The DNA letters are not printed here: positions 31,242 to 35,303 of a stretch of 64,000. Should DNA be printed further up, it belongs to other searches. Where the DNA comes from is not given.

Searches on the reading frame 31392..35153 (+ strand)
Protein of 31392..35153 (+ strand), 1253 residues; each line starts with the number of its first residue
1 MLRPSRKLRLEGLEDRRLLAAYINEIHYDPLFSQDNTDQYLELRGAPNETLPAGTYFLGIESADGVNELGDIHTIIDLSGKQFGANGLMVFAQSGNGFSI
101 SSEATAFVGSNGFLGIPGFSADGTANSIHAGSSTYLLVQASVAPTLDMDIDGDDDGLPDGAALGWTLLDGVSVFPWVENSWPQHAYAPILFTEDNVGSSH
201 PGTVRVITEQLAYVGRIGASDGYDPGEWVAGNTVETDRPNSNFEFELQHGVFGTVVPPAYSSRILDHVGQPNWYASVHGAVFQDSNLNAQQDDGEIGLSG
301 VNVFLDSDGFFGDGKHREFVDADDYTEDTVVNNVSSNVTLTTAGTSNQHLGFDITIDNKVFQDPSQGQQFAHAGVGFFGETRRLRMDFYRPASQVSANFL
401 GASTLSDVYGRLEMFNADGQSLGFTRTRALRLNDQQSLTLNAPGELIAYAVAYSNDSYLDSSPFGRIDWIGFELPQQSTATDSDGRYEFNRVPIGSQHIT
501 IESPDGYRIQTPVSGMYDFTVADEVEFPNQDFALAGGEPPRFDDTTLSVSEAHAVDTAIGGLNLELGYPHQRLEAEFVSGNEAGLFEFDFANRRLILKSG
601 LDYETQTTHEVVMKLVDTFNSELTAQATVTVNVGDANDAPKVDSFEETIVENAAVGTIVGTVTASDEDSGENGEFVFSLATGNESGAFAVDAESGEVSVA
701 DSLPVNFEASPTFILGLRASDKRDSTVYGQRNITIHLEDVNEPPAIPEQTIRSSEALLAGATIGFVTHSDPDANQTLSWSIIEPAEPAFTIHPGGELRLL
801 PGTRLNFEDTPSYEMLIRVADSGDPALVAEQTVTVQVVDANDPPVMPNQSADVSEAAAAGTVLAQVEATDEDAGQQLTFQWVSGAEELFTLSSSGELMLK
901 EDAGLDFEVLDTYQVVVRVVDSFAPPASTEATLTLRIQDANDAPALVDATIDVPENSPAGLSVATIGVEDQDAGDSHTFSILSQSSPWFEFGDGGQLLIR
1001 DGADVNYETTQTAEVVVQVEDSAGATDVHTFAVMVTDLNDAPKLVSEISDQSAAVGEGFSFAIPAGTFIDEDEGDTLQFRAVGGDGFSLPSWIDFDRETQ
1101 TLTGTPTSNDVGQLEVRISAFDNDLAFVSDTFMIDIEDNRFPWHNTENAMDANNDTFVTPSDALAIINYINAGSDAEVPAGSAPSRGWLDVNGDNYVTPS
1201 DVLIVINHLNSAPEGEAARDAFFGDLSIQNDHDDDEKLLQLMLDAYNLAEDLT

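Call 65: search_protein_families(library=pfam, proteins=[window:31392-35153:+], max_evalue=0.0001)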
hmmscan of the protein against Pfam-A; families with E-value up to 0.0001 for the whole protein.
window:31392-35153:+ (1253 aa): 7 families
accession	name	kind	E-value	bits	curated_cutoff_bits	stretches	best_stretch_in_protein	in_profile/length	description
PF00028.23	Cadherin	-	1.1e-51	173.6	28.8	5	648-735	4-90/93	Cadherin domain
PF17803.7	Cadherin_4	-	1.7e-16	60.9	25.1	1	831-897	1-61/71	Bacterial cadherin-like domain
PF05345.18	He_PIG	-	2.9e-15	56.9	24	1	1044-1136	4-95/96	Putative Ig domain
PF00404.24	Dockerin_1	-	2.2e-13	50.6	22.9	1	1150-1210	2-57/57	Dockerin type I domain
PF17210.9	SdrD_B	-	5.6e-08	33.4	29.7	0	279-306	5-32/112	SdrD B-like domain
PF07595.18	Planc_extracel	-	3.1e-05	23.9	25.5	1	6-21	3-18/20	Planctomycete extracellular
PF23592.1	Cadherin_CELSR2_9th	-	9.1e-05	22.9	36.8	0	863-917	29-85/100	CELSR2-like, ninth cadherin domain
